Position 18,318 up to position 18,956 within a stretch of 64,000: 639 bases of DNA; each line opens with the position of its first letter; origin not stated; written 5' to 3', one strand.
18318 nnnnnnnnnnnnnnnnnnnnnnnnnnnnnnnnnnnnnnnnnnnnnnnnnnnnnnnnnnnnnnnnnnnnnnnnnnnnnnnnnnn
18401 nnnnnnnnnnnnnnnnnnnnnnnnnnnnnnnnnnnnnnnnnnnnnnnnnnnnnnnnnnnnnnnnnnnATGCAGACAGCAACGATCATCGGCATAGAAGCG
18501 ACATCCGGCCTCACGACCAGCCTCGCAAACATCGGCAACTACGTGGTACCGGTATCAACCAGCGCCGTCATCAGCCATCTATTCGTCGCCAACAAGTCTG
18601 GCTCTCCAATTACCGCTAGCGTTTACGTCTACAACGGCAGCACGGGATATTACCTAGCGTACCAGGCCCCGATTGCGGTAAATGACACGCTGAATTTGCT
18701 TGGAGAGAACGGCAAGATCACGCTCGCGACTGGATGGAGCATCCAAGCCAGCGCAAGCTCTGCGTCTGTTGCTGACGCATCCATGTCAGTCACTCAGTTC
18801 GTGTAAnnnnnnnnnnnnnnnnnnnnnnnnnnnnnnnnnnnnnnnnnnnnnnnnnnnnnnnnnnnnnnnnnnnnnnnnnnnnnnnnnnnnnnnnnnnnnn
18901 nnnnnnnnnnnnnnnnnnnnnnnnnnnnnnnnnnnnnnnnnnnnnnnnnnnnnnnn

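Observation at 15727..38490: Recurrent short motif [F/Y/K]-A/K-[D/E/N/K]-G-G-[E/K/S]-[V/A] shared by five different virion proteins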

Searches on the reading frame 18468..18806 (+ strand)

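Call 41: search_protein_families(library=pfam, proteins=[window:18468-18806:+], max_evalue=0.05)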
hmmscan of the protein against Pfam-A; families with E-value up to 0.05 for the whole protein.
window:18468-18806:+ (112 aa): 1 family
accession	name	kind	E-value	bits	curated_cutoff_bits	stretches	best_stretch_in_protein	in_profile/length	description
PF01343.23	Peptidase_S49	-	0.028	14.8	24.9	1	42-82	3-43/154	Peptidase family S49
